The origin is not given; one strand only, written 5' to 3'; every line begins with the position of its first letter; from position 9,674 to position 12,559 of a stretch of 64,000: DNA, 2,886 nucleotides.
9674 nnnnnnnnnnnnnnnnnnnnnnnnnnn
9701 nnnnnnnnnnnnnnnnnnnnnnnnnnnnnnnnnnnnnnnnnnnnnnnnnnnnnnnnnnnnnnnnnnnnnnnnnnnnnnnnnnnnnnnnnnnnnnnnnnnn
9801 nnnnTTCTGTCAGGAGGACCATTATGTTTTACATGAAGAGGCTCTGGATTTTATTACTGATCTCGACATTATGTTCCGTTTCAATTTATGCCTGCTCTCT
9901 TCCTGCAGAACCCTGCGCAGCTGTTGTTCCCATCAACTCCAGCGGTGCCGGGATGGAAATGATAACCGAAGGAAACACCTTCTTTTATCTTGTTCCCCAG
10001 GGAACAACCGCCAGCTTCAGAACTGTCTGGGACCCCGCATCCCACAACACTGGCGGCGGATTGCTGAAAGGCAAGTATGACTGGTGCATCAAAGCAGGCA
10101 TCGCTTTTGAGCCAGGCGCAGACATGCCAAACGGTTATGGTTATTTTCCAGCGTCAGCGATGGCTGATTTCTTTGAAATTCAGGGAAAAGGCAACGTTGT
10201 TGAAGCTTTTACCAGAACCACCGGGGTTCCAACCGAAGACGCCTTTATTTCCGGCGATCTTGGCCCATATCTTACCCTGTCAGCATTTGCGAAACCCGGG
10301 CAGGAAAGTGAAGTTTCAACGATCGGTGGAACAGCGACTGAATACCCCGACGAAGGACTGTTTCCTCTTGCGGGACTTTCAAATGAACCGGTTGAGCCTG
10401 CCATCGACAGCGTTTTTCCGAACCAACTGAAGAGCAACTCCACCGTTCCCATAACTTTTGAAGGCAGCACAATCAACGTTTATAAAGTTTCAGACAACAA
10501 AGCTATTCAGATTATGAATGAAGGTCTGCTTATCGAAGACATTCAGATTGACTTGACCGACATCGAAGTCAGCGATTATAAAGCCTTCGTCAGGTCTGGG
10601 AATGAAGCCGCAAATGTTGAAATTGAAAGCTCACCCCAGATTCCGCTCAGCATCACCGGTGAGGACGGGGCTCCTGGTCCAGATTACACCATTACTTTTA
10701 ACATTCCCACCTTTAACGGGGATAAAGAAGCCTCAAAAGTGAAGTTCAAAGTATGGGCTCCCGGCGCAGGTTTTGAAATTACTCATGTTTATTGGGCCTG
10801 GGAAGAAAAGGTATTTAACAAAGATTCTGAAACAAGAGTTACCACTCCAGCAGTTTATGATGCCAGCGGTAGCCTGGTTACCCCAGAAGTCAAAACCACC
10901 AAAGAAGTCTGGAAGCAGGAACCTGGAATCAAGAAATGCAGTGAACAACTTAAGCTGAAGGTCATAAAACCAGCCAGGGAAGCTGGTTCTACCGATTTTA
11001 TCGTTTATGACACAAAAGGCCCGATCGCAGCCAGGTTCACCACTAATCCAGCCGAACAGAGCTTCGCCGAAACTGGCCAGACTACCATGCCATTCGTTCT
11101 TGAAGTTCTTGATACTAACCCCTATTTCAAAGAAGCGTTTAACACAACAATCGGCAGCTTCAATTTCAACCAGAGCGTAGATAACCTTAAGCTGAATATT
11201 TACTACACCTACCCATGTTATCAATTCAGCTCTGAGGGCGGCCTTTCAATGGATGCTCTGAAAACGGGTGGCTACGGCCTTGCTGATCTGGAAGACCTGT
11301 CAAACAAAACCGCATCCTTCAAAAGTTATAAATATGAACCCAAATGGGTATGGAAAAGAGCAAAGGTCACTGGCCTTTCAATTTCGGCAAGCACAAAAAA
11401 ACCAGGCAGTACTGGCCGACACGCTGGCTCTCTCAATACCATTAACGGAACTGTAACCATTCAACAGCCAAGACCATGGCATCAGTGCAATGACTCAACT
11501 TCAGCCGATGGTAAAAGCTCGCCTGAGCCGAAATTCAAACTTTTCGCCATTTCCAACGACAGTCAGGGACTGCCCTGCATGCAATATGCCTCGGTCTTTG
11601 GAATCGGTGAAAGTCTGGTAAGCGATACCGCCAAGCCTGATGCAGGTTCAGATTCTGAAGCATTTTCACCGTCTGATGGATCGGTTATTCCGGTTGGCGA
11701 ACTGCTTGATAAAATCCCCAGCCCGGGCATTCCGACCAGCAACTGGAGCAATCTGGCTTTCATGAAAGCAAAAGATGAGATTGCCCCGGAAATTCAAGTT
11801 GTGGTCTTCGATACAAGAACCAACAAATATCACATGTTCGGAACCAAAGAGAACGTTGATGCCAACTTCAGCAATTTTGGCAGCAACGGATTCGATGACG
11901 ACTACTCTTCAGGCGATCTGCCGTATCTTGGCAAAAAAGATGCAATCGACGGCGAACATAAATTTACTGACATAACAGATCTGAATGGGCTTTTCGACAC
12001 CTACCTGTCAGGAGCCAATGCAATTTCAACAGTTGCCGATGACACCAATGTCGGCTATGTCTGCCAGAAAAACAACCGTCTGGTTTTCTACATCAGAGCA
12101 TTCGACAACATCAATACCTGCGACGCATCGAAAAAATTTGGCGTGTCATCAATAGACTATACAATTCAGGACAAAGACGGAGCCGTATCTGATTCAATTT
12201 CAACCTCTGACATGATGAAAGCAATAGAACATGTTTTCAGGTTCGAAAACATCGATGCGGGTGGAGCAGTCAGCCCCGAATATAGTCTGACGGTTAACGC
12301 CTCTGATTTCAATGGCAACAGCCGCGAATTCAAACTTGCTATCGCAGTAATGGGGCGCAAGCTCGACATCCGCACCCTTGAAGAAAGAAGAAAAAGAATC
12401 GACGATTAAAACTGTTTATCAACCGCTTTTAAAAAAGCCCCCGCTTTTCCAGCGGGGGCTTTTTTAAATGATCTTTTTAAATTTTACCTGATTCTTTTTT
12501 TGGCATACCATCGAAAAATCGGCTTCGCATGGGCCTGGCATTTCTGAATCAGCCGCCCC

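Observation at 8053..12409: Orphan minor-pseudopilin cassette ending in an 861-aa secreted protein (PilY1-like position)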

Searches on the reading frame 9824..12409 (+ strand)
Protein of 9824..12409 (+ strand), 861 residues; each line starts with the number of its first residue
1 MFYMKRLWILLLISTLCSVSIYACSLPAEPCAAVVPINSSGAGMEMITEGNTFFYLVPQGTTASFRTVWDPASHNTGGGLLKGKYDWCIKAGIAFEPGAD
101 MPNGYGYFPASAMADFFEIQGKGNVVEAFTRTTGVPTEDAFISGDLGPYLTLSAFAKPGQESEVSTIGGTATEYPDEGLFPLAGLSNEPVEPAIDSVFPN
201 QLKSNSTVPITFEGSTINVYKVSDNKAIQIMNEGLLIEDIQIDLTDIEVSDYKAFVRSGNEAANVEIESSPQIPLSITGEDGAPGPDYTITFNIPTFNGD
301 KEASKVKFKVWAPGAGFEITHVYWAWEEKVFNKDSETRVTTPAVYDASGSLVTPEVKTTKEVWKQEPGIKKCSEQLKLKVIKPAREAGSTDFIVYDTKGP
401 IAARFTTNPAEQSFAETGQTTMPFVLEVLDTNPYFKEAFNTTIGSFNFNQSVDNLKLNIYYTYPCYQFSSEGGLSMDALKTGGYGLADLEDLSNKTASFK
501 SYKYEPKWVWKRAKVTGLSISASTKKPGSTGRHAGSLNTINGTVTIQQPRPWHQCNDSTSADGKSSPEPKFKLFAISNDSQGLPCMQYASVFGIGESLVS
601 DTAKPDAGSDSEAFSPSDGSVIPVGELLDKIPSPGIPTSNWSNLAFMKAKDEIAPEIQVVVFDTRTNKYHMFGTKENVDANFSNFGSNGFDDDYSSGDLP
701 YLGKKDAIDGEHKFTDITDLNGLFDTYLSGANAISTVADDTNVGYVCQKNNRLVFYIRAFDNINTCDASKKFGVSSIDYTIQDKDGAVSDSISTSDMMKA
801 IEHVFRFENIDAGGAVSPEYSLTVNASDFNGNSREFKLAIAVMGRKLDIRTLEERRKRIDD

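Call 3: search_protein_families(library=pfam, proteins=[window:9824-12409:+], max_evalue=1)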
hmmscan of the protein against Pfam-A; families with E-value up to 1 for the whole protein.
window:9824-12409:+ (861 aa): 0 families

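Call 8: find_homologous_proteins(query=window:9824-12409:+, max_evalue=0.001)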
Query window:9824-12409:+ (861 aa): 22 proteins with E <= 0.001 among 8000 candidates.
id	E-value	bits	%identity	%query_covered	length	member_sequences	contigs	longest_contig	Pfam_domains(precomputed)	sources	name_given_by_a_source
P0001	0.0e+0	1897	96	100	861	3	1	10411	-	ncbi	ncbi:MAG: hypothetical protein AB1403_07290 [Candidatus Riflebacteria bacterium]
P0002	0.0e+0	1444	72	100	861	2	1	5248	-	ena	-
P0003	0.0e+0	1382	70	100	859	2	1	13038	-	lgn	-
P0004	0.0e+0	1353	68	100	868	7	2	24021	-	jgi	jgi:hypothetical protein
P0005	0.0e+0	1289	67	100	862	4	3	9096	-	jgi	jgi:hypothetical protein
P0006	0.0e+0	1173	61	100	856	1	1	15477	-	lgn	-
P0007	0.0e+0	1066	55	99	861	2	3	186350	-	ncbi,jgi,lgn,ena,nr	ncbi:MAG: hypothetical protein CVV41_11070 [Candidatus Riflebacteria bacterium HGW-Riflebacteria-1]|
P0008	0.0e+0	1059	53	99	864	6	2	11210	-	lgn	-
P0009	0.0e+0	1048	55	100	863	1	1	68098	-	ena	-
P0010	0.0e+0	1028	53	99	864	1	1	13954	-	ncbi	-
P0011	0.0e+0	1026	54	100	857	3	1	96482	-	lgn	-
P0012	0.0e+0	1023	53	100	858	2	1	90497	-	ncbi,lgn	-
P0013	0.0e+0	1022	54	100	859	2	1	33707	-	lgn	-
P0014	0.0e+0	1018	53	100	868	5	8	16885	-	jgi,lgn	jgi:hypothetical protein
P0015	0.0e+0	1016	52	100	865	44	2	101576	-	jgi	-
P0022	7.8e-166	572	39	99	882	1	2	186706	-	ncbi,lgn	ncbi:MAG: hypothetical protein Kow0029_06400 [Candidatus Rifleibacteriota bacterium]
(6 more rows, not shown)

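Call 10: find_encoding_contigs(protein=P0022, flank=10000, max_places=2)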
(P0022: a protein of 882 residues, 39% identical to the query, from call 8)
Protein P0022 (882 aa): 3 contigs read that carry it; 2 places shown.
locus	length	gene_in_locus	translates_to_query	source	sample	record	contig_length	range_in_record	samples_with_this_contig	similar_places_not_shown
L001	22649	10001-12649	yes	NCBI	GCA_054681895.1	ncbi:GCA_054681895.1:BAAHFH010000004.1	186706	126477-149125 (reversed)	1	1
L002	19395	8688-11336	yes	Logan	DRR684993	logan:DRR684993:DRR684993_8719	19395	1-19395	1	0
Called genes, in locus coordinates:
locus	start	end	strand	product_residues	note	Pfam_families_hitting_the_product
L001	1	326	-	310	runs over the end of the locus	PF01522:Polysacc_deac_1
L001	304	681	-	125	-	PF06180:CbiK (weak), PF01903:CbiX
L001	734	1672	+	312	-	PF00294:PfkB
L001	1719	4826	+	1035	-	-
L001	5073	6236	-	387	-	PF23914:TPR_CcmH_CycH (faint), PF07719:TPR_2 (faint), PF13174:TPR_6 (faint), PF13181:TPR_8 (faint), PF13428:TPR_14 (faint), PF13432:TPR_16 (faint), PF14559:TPR_19 (faint), PF25063:ARM_TT21_C (weak)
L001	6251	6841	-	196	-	-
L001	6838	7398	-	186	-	-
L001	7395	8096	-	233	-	-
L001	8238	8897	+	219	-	PF07963:N_methyl (weak)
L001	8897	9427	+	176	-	-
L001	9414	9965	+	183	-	-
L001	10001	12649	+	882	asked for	-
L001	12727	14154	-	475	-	PF13646:HEAT_2 (faint), PF00515:TPR_1 (weak), PF07719:TPR_2 (weak)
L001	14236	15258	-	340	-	PF07719:TPR_2 (faint)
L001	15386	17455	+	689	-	-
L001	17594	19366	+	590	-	PF01807:Zn_ribbon_DnaG, PF08275:DNAG_N, PF01751:Toprim, PF13155:Toprim_2, PF13362:Toprim_3 (weak), PF13662:Toprim_4, PF08278:DnaG_DnaB_bind (weak)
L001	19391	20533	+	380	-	PF03979:Sigma70_r1_1, PF00140:Sigma70_r1_2, PF04542:Sigma70_r2, PF04539:Sigma70_r3, PF04545:Sigma70_r4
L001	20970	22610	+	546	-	PF02128:Peptidase_M36, PF01447:Peptidase_M4, PF02868:Peptidase_M4_C (weak)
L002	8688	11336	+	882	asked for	-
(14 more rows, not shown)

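Call 11: find_encoding_contigs(protein=P0007, flank=10000, max_places=2)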
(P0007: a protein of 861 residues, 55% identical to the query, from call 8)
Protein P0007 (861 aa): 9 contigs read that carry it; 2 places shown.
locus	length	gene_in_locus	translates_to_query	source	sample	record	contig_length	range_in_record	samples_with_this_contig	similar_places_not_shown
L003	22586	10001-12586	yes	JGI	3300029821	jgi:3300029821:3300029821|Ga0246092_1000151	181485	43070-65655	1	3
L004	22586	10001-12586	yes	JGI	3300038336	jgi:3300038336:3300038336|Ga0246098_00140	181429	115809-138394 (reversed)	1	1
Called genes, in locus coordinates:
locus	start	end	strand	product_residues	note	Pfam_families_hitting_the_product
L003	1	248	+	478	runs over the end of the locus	-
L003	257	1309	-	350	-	PF07719:TPR_2 (faint), PF13428:TPR_14 (faint), PF13424:TPR_12 (faint), PF14559:TPR_19 (faint)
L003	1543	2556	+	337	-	-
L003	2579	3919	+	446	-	PF21033:RMD1-3 (weak), PF00515:TPR_1 (faint), PF07719:TPR_2 (faint), PF13181:TPR_8 (faint), PF13424:TPR_12 (faint), PF10516:SHNi-TPR (faint)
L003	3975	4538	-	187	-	PF02834:LigT_PEase, PF10469:AKAP7_NLS (weak), PF13563:2_5_RNA_ligase2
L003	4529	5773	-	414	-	PF00994:MoCF_biosynth, PF18146:CinA_KH, PF02464:CinA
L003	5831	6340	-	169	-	-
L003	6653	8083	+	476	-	PF25063:ARM_TT21_C (weak), PF14559:TPR_19 (weak), PF13646:HEAT_2 (faint)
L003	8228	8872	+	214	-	PF07963:N_methyl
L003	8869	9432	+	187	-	-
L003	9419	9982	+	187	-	-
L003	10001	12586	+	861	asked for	-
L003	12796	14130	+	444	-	PF05697:Trigger_N, PF05698:Trigger_C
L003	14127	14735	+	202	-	PF00574:CLP_protease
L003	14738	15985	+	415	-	PF06689:zf-C4_ClpX, PF05496:RuvB_N (weak), PF01078:Mg_chelatase (faint), PF00004:AAA, PF07724:AAA_2, PF07728:AAA_5 (weak), PF10431:ClpB_D2-small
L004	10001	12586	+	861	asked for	-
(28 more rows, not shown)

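Call 14: find_related_loci(query=A1, collection=genome_contigs, flank=10000)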
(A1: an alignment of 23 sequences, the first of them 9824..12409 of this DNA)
Query A1 (861 aa) in genome_contigs; peptide patterns used: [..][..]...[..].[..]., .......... (x = any residue, [..] = any of these).
47 stretches matched a pattern; 20 encode a relative of the query (tblastn E <= 1e-3); 20 distinct loci.
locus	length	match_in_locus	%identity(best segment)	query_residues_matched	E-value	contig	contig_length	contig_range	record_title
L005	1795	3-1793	94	225-821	0e+0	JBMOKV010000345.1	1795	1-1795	MAG: Candidatus Rifleibacteriota bacterium isolate Betzabe_MAG007 MAG007_345, whole genome shotgun sequence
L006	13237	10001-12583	65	1-861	0e+0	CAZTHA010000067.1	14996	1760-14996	MAG TPA_asm: uncultured bacterium isolate binchicken_co108_60 genome assembly, contig: NODE_8613_length_14996_cov_5.7095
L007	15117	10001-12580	55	5-860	0e+0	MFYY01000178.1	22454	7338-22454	MAG: Candidatus Riflebacteria bacterium GWC2_50_8 gwc2_scaffold_4204, whole genome shotgun sequence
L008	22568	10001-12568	52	5-861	0e+0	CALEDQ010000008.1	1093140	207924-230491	MAG TPA_asm: uncultured bacterium isolate SRR3330203_bin.17_CONCOCT_v1.1_MAG genome assembly, contig: ERZ724088.1, whole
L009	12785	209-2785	52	2-861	0e+0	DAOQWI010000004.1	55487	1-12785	MAG TPA_asm: Candidatus Ozemobacteraceae bacterium isolate AMR_MDS_1066 NODE_613_length_55487_cov_6.758028, whole genome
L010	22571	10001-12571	53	4-860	0e+0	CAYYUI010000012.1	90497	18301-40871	MAG TPA_asm: uncultured bacterium isolate SRP192927_co1_848 genome assembly, contig: NODE_215_length_90497_cov_10.605869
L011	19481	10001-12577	52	2-861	0e+0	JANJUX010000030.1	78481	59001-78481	MAG: Candidatus Riflebacteria bacterium isolate RXS2_metabat.bin.35 RXS2_k141_53319, whole genome shotgun sequence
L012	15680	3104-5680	52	2-861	0e+0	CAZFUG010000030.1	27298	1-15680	MAG TPA_asm: uncultured bacterium isolate binchicken_co115_14 genome assembly, contig: NODE_2914_length_27298_cov_4.5569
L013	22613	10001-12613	53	2-860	0e+0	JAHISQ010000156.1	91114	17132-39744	MAG: Candidatus Riflebacteria bacterium isolate MM_PC_MetaG.mb.182 MM_PC_MetaG.mb.182_k141_1568268, whole genome shotgun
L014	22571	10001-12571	67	5-861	0e+0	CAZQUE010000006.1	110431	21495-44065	MAG TPA_asm: uncultured bacterium isolate SRP304446_co1_153 genome assembly, contig: NODE_83_length_110431_cov_11.215962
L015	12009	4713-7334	51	1-860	0e+0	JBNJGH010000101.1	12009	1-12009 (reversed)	MAG: Candidatus Rifleibacteriota bacterium isolate Y22_45dBSe2.bin.2 NODE_4360_length_12009_cov_9.972292, whole genome s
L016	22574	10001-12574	55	5-860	0e+0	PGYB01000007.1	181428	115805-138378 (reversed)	MAG: Candidatus Riflebacteria bacterium HGW-Riflebacteria-1 bjp_ig2103_scaffold_34, whole genome shotgun sequence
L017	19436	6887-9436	37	9-860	3e-164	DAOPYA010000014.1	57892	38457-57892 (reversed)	MAG TPA_asm: Candidatus Rifleibacterium sp. isolate AMR_MDS_1326 NODE_403_length_57892_cov_6.860885, whole genome shotgu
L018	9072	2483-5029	37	10-860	6e-162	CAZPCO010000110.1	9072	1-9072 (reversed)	MAG TPA_asm: uncultured bacterium isolate binchicken_co117_419 genome assembly, contig: NODE_13504_length_9072_cov_5.133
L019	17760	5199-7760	37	10-860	2e-160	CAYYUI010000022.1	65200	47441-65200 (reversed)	MAG TPA_asm: uncultured bacterium isolate SRP192927_co1_848 genome assembly, contig: NODE_512_length_65200_cov_12.198864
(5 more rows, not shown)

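Call 35: predict_structure(alignment_id=A1)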
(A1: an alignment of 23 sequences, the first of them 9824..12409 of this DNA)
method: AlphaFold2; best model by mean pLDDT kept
length: 861 residues; sequences in the alignment: 23
mean_pLDDT: 77.1   pTM: 0.66
mean pLDDT of the five models: 77.1, 76.6, 74.4, 74.0, 73.5
residues with pLDDT >= 90: 224; 70-90: 394; 50-70: 153; < 50: 90
segments of 3 or more residues with pLDDT < 50: 18-24, 119-122, 553-567, 677-692, 696-715, 734-742, 763-766, 846-852, 859-861
pLDDT, mean of each block of 10 residues (from residue 1): 63 55 51 91 91 94 93 81 79 88 89 62 58 72 85 80 88 88 85 87 88 89 91 88 77 91 93 90 92 95 94 82 92 87 77 81 90 91 79 94 85 63 92 94 91 89 70 72 61 62 70 90 92 94 78 41 50 88 83 81 79 81 87 84 73 70 73 54 41 47 43 52 64 47 64 81 52 77 86 77 82 73 81 77 58 49 39
secondary structure, 60 per line:
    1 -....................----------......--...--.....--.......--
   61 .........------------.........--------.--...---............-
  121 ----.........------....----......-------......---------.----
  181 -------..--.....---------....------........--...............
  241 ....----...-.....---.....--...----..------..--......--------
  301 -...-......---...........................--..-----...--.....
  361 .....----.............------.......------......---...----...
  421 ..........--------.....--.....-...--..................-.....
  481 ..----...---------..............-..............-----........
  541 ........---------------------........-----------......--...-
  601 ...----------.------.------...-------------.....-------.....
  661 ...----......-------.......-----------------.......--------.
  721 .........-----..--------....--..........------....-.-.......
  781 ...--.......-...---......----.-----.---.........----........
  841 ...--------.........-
elements in order (helices of 4 or more, strands of 3 or more residues): H2-21 E32-37 E45-49 E52-58 E61-69 H82-90 H110-119 H125-133 E140-143 H148-153 E161-166 H192-196 E206-209 E216-223 E226-244 E253-257 H261-264 E268-270 E287-292 E306-311 E315-341 E351-353 E356-365 E370-382 E389-395 E402-407 E411-413 E418-430 E439-443 E446-450 E457-474 H476-482 E487-489 E499-512 E514-527 E533-548 E570-577 H589-594 E597-599 E644-648 E656-663 E668-673 H681-687 H705-711 H720-729 E745-748 E751-760 E774-783 E786-792 E800-805 E820-828 E833-843 H852-860

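Call 40: search_protein_families(library=ncbifam, proteins=[window:9824-12409:+, L001:1719-4826:+], max_evalue=1)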
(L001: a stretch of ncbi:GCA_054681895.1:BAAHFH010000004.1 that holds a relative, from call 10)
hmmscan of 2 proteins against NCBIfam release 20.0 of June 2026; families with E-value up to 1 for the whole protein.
window:9824-12409:+ (861 aa): 0 families

L001:1719-4826:+ (1035 aa): 0 families

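Call 60: search_protein_representatives(alignment_id=A1)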
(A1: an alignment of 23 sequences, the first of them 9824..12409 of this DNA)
Query: 23 sequences, 863 profile positions. Proteins with E-value up to 0.001 (for the whole library): 44; up to 1e-10: 31; up to 1e-30: 23. The best 44 are listed.
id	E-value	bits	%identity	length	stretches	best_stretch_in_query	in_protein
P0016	0.0e+00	1519.3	-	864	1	3-863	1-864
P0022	0.0e+00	1084.8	-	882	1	7-863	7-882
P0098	1.2e-256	870.8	-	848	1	10-863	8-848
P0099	4.3e-245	832.6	-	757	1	113-862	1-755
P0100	1.3e-197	675.5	-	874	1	8-862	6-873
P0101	5.2e-179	614.0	-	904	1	8-863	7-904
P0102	5.8e-179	613.8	-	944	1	2-863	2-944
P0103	4.3e-176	604.3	-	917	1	9-863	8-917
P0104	1.5e-174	599.2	-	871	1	5-862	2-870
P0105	1.6e-173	595.8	-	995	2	343-862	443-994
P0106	2.1e-169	582.2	-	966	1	2-863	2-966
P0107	8.5e-143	494.2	-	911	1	14-861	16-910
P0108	2.0e-136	473.1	-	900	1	3-861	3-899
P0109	3.3e-136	472.4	-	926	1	13-861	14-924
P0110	4.1e-133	462.1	-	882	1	6-861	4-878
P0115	1.0e-66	242.5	-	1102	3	563-861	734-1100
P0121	1.9e-20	89.4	-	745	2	507-861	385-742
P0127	1.1e-10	57.1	-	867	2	457-860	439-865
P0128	1.2e-09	53.6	-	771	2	365-861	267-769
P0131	5.8e-06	41.5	-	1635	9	558-651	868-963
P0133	1.2e-04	37.1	-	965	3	805-862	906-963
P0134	2.0e-04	36.3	-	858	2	745-861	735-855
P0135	6.0e-04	34.8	-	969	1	652-861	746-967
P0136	6.2e-04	34.7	-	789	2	579-861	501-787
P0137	7.8e-04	34.4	-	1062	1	772-860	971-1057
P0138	8.1e-04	34.4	-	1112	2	751-860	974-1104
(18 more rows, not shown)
